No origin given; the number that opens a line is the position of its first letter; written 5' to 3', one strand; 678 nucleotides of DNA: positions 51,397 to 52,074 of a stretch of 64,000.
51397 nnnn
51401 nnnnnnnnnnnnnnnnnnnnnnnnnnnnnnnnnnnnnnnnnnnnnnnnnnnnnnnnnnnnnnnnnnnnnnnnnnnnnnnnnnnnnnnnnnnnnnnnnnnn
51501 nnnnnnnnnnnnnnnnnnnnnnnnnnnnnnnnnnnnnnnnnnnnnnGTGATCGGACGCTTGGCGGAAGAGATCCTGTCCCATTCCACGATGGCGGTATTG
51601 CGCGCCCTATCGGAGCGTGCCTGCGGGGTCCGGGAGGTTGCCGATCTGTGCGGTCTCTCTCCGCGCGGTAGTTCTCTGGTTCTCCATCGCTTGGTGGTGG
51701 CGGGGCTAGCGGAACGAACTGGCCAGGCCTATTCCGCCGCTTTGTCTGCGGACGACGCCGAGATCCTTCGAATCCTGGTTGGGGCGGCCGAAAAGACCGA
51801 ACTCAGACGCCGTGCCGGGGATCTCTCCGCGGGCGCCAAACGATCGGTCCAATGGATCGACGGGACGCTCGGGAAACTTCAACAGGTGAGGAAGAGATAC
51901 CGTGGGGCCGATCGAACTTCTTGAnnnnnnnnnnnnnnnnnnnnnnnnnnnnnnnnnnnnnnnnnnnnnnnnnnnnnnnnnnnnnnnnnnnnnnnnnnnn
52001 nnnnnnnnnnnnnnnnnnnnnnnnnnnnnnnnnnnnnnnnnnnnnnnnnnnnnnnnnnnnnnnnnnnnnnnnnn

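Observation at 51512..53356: Accessory three-gene module (wHTH + AbiEii-like NTase + M54-like metallopeptidase lipoprotein) inserted between yggS and divIVA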

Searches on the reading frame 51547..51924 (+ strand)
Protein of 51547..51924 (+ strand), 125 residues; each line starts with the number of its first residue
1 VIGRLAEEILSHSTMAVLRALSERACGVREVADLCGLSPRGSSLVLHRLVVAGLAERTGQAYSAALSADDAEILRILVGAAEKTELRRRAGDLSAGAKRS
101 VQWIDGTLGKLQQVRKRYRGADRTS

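Call 3: search_protein_families(library=pfam, proteins=[window:51547-51924:+], max_evalue=0.1)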
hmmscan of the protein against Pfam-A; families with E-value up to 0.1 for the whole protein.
window:51547-51924:+ (125 aa): 3 families
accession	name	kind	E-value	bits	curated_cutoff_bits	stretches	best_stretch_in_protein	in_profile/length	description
PF25213.1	HVO_A0261_N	-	8.3e-05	22.8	35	1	10-64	9-63/86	HVO_A0261 N-terminal domain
PF12802.13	MarR_2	-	0.0025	18.4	27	1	12-59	5-54/61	MarR family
PF09339.16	HTH_IclR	-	0.03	14.6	22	0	15-56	6-49/52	IclR helix-turn-helix domain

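Call 4: search_protein_families(library=ncbifam, proteins=[window:51547-51924:+], max_evalue=0.1)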
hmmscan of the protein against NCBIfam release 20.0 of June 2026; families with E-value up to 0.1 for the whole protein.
window:51547-51924:+ (125 aa): 1 family
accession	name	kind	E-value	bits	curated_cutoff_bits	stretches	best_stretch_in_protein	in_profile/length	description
NF033788.1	HTH_metalloreg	subfamily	0.006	16.4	55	1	15-75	14-75/77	metalloregulator ArsR/SmtB family transcription factor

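Call 5: search_protein_families(library=padloc, proteins=[window:51547-51924:+], max_evalue=0.1)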
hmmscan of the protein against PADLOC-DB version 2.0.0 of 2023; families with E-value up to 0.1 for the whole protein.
window:51547-51924:+ (125 aa): 1 family
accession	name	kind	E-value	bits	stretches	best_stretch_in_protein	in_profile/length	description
PDLC01438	Csa3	-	0.017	13.2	1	12-90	148-226/305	"CAS-I,CAS-II,CAS-III,CAS-IV,CAS-V,CAS-VI; associated_signaling"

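Call 60: find_homologous_proteins(query=A5)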
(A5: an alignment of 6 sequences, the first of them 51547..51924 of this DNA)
Query A5 (6 sequences) (125 aa, profile of the alignment): 11 proteins with E <= 0.001 among 8000 candidates.
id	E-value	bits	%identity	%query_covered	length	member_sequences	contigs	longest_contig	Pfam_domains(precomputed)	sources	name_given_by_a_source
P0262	4.6e-45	170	-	-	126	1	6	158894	-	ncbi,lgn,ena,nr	ncbi:MAG TPA: hypothetical protein PKE26_04470 [Kiritimatiellia bacterium]|nr:hypothetical protein [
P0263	9.6e-43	163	38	98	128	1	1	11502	-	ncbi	ncbi:MAG: hypothetical protein V1798_10740 [Pseudomonadota bacterium]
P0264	3.8e-40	154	100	100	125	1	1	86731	-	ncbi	ncbi:MAG: hypothetical protein V1495_08220 [Pseudomonadota bacterium]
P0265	1.2e-39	153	35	16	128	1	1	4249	-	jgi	jgi:predicted transcriptional regulator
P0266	6.8e-34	134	-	-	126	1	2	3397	-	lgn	-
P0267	1.0e-31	127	-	-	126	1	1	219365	PF09339.17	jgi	-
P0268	1.1e-31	127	21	19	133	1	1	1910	-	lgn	-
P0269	1.0e-30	124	31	59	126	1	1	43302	-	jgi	-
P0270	2.9e-28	116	25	91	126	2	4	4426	PF09339.17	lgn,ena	-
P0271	3.3e-26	109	50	6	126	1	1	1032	-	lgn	-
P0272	4.4e-19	86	-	-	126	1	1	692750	-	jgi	-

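Call 69: predict_structure(alignment_id=A6)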
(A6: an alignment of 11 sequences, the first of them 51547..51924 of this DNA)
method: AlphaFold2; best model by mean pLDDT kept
length: 125 residues; sequences in the alignment: 11
mean_pLDDT: 80.4   pTM: 0.61
mean pLDDT of the five models: 80.4, 80.3, 74.7, 73.6, 70.1
residues with pLDDT >= 90: 50; 70-90: 39; 50-70: 35; < 50: 1
segments of 3 or more residues with pLDDT < 50: none
pLDDT, mean of each block of 10 residues (from residue 1): 63 89 95 95 95 94 91 83 72 59 71 72 53
secondary structure, 60 per line:
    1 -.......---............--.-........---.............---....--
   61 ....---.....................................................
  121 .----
elements in order: H2-8 H12-23 H28-35 H39-51 E55-58 E61-64 H68-121
